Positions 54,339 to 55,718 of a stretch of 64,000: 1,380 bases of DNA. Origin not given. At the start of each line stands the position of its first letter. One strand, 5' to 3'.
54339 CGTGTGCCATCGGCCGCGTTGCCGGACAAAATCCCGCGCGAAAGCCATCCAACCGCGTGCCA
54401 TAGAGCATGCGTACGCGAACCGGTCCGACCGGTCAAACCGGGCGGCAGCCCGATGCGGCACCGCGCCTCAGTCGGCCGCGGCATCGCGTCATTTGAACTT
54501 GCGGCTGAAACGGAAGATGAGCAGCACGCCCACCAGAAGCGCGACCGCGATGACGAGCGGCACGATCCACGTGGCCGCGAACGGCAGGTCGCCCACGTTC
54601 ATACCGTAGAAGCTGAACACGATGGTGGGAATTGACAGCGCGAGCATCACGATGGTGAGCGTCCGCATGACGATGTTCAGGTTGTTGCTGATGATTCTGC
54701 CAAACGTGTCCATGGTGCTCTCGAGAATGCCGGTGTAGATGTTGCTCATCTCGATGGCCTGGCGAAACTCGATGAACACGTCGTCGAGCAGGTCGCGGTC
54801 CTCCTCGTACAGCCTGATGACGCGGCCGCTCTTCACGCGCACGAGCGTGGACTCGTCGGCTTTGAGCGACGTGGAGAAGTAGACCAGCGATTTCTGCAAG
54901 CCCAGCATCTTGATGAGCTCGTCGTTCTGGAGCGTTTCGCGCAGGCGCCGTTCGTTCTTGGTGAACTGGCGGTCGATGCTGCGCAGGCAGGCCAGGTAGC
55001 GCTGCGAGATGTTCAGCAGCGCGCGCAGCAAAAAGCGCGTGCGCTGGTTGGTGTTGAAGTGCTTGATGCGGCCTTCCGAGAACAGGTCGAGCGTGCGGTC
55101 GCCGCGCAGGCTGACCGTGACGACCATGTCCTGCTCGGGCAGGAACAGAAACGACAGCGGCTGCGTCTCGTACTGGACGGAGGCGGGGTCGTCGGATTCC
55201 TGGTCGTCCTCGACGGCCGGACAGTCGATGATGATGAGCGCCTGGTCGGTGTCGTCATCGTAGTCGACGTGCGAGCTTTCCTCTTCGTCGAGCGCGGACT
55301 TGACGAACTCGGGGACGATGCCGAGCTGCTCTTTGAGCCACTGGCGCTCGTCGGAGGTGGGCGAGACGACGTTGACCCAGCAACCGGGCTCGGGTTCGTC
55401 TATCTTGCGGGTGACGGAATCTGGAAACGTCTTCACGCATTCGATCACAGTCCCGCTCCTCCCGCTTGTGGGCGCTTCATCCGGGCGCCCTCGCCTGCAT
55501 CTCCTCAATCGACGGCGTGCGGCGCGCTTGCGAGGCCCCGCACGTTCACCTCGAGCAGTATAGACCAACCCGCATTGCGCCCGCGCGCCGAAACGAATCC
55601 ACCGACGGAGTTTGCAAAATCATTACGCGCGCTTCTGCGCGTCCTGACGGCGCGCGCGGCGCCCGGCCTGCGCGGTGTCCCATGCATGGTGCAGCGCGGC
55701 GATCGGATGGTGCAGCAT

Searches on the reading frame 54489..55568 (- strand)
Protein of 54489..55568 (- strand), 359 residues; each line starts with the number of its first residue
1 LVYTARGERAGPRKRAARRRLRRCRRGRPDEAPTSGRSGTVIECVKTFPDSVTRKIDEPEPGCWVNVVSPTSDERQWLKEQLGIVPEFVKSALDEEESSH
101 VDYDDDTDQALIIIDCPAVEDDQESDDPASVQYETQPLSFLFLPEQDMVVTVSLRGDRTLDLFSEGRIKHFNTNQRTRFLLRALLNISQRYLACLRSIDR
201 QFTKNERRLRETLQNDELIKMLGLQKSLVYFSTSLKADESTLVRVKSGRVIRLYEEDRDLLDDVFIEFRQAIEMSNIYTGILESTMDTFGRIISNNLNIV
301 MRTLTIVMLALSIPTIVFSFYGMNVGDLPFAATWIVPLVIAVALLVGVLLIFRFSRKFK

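Call 39: search_protein_families(library=pfam, proteins=[window:54489-55568:-], max_evalue=0.00001)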
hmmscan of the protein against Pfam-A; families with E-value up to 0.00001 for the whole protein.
window:54489-55568:- (359 aa): 1 family
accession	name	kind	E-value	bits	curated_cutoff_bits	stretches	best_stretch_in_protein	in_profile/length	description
PF01544.23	CorA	-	2.3e-47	162.1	27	1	63-356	5-292/292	CorA-like Mg2+ transporter protein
